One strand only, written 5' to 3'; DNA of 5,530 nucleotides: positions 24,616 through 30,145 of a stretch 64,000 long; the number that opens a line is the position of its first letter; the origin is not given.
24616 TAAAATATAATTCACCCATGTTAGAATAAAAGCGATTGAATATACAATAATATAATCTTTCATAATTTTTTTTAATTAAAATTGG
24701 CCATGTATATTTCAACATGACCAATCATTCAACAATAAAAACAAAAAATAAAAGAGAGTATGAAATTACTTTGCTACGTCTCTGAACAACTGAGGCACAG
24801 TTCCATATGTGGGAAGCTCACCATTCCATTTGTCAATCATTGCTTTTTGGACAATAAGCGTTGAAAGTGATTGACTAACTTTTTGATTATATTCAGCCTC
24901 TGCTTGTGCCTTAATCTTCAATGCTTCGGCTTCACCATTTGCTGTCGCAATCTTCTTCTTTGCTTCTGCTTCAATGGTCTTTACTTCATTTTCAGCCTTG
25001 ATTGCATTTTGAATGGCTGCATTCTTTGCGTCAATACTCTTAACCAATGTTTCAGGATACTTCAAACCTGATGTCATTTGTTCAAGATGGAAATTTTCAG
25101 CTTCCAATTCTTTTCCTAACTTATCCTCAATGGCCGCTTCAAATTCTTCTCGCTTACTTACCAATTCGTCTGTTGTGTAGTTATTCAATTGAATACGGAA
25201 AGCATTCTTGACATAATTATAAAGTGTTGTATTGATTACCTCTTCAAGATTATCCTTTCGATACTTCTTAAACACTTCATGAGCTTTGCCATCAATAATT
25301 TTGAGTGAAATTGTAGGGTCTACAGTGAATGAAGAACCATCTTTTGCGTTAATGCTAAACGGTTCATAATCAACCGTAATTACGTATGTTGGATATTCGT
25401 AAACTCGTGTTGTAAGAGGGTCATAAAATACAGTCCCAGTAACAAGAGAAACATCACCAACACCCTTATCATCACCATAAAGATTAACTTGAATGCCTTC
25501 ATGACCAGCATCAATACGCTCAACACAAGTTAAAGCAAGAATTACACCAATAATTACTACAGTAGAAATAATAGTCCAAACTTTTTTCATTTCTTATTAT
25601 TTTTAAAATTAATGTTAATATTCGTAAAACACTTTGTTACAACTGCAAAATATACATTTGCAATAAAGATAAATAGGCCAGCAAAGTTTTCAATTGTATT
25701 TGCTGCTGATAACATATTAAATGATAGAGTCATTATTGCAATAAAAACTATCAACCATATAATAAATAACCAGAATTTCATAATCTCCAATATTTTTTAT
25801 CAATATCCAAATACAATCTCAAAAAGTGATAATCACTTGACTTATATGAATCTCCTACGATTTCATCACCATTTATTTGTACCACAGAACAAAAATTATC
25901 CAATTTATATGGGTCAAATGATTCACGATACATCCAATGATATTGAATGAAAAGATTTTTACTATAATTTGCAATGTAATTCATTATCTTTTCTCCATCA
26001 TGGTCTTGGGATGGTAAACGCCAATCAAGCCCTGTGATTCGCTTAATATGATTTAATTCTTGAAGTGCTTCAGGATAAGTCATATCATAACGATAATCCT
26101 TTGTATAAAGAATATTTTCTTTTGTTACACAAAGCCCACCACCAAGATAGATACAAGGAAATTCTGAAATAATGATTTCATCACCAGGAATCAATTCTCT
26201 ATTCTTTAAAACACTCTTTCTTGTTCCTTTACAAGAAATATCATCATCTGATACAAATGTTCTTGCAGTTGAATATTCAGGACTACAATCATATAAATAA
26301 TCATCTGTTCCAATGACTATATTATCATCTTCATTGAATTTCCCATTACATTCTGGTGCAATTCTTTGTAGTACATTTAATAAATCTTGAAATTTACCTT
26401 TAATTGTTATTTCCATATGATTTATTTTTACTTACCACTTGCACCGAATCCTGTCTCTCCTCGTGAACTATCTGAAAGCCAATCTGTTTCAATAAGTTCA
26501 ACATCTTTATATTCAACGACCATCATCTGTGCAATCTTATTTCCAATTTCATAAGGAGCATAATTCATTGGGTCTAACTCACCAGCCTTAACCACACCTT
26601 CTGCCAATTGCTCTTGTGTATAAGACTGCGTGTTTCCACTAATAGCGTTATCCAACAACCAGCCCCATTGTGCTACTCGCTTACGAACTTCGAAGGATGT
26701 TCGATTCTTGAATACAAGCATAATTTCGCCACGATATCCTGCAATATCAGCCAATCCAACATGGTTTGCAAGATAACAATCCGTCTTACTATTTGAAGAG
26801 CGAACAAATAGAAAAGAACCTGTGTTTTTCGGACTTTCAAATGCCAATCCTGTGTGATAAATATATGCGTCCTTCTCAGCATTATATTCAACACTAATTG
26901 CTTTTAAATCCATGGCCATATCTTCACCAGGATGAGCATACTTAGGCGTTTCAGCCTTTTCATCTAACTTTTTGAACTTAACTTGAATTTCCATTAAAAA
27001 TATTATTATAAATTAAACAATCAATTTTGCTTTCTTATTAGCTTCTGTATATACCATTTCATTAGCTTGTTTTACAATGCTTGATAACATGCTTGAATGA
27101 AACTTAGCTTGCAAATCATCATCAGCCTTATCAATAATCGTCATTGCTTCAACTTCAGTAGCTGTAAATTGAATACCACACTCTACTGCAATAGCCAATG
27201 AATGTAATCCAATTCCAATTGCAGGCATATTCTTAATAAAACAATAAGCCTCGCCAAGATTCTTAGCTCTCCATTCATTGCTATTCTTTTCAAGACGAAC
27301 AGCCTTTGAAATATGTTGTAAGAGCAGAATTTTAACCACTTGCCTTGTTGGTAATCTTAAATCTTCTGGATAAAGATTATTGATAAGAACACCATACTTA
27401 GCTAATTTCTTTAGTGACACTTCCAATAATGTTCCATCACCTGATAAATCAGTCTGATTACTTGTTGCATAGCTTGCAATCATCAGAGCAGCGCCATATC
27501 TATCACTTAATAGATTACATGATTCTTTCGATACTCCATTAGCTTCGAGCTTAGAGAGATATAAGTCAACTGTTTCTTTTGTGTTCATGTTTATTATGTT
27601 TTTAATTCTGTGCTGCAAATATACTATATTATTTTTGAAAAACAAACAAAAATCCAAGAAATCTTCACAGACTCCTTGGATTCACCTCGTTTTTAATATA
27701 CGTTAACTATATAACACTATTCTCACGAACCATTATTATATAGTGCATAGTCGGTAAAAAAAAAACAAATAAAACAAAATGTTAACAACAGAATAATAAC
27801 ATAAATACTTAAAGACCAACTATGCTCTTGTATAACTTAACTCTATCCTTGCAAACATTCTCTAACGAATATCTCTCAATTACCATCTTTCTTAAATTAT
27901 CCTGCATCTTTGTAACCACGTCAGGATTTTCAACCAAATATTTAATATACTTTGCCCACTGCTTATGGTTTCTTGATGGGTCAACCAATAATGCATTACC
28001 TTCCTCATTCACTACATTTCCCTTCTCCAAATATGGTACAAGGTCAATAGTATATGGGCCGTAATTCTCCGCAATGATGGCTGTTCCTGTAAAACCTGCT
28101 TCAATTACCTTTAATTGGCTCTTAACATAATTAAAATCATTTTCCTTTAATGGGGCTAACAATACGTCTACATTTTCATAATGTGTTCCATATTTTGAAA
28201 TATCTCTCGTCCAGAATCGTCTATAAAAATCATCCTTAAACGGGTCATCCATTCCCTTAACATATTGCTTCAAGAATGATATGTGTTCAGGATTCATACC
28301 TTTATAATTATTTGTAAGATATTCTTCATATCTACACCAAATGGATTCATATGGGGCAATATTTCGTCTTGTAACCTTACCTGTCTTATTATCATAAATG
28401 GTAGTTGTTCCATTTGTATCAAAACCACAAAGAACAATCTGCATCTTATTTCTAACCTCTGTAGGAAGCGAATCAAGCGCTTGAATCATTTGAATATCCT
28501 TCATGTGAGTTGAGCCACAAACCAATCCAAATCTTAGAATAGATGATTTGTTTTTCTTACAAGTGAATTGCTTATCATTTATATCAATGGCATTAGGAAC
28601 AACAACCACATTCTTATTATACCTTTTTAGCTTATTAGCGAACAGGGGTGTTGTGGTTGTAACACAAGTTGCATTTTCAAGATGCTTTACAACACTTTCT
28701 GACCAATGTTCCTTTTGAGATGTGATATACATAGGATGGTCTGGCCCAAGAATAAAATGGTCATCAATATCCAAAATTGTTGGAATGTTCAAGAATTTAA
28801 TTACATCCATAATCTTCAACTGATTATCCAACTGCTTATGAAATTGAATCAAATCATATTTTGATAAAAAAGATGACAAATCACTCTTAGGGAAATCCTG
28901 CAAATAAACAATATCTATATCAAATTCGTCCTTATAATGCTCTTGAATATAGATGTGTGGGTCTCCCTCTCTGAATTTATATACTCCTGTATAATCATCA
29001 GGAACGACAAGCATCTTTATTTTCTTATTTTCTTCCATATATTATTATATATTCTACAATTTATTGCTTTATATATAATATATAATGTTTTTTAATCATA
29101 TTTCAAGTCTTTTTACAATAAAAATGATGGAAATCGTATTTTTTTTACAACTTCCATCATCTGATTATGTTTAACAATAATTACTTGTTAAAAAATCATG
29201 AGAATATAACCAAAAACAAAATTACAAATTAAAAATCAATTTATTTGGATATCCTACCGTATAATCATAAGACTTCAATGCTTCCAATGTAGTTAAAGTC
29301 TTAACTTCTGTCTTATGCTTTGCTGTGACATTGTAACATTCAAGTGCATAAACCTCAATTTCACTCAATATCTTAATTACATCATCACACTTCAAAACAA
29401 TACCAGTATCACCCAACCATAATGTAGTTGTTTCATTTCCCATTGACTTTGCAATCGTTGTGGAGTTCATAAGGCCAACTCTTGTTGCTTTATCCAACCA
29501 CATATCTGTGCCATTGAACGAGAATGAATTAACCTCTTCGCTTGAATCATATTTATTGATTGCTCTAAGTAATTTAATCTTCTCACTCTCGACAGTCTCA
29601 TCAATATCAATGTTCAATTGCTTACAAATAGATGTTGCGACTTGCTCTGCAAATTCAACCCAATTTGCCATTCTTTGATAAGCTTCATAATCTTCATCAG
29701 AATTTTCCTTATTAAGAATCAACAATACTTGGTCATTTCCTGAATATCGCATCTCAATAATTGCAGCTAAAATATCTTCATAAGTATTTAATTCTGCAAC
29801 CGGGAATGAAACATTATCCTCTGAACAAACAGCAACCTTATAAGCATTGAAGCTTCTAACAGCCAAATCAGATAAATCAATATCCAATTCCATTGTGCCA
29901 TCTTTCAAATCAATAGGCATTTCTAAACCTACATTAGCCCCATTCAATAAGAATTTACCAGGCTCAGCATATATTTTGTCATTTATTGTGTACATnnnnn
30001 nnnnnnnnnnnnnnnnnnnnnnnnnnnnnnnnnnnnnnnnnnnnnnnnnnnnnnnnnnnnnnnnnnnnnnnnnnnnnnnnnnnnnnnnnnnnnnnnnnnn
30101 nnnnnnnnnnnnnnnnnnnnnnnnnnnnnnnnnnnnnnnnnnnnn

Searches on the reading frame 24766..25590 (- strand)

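Call 89: search_protein_families(library=phrogs, proteins=[window:24766-25590:-], max_evalue=0.01)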
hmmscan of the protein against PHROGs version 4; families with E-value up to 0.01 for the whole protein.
window:24766-25590:- (274 aa): 3 families
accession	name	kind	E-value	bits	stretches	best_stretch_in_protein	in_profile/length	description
phrog_200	-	other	4e-61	208.2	1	6-266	84-349/379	lipoprotein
phrog_21428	-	unknown function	5.2e-07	30.5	1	6-49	4-47/63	-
phrog_38808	-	unknown function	3.2e-05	25.2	1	216-264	7-57/68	-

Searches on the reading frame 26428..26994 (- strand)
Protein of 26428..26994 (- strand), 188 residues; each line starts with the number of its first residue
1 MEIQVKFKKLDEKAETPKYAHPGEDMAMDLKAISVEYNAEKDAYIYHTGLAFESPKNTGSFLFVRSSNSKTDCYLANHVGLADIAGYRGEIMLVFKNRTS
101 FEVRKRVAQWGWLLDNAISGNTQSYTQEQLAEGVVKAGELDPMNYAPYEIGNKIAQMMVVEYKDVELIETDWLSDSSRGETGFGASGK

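Call 89: search_protein_families(library=phrogs, proteins=[window:26428-26994:-], max_evalue=0.01)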
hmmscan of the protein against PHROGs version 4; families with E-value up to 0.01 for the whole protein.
window:26428-26994:- (188 aa): 1 family
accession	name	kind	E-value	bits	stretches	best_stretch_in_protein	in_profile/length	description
phrog_135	-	DNA, RNA and nucleotide metabolism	2.9e-31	110.5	1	5-188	147-291/463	dUTPase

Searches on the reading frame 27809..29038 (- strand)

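Call 6: search_protein_families(library=pfam, proteins=[window:27809-29038:-], max_evalue=0.01)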
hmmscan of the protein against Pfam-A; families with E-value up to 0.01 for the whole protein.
window:27809-29038:- (409 aa): 3 families
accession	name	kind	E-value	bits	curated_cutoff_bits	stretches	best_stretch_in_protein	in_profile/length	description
PF00534.26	Glycos_transf_1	-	0.00087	19.3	26.4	0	311-384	109-171/172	Glycosyl transferases group 1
PF13692.12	Glyco_trans_1_4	-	0.0054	17.4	27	0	281-371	68-142/142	Glycosyl transferases group 1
PF13439.12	Glyco_transf_4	-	0.0061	17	28.5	0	60-154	72-169/170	Glycosyltransferase Family 4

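Call 10: search_protein_families(library=phrogs, proteins=[window:27809-29038:-], max_evalue=0.001)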
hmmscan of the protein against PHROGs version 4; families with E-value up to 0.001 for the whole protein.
window:27809-29038:- (409 aa): 1 family
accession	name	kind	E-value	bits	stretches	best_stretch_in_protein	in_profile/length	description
phrog_7162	-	moron, auxiliary metabolic gene and host takeover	1.6e-38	133.7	1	52-400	24-302/309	glycosyltransferase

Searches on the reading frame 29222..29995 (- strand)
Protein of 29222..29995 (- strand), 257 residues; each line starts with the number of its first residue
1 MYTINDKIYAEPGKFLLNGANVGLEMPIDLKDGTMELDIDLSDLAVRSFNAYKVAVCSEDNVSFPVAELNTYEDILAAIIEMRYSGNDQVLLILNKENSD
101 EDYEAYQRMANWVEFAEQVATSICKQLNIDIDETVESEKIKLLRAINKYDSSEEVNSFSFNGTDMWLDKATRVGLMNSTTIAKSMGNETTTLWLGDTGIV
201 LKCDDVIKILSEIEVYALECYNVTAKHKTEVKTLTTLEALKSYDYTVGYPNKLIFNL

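Call 6: search_protein_families(library=pfam, proteins=[window:29222-29995:-], max_evalue=0.01)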
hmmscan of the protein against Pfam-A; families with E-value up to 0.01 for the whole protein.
window:29222-29995:- (257 aa): 1 family
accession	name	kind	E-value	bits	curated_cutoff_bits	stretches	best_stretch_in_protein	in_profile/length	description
PF14301.12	DUF4376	-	0.00016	22.5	25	1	141-244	5-103/106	Domain of unknown function (DUF4376)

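Call 10: search_protein_families(library=phrogs, proteins=[window:29222-29995:-], max_evalue=0.001)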
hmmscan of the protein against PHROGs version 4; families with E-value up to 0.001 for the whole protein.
window:29222-29995:- (257 aa): 1 family
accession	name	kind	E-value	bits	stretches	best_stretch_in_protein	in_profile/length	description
phrog_1807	-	tail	0.00037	21.2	1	135-250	125-240/241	tail fiber protein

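Call 11: search_protein_families(library=ncbifam, proteins=[window:29222-29995:-], max_evalue=0.1)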
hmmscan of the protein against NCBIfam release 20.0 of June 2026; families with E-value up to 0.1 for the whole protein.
window:29222-29995:- (257 aa): 2 families
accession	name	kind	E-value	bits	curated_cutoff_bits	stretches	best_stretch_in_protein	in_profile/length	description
NF041919.1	SAMP2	equivalog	0.00064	20.2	70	0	101-146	18-63/66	ubiquitin-like small modifier protein SAMP2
TIGR00499.1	lysS_bact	equivalog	0.03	12.9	427.6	1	101-175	267-340/496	lysine--tRNA ligase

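Call 94: search_protein_families(library=padloc, proteins=[window:29222-29995:-], max_evalue=0.001)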
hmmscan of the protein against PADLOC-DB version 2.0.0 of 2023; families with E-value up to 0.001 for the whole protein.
window:29222-29995:- (257 aa): 0 families
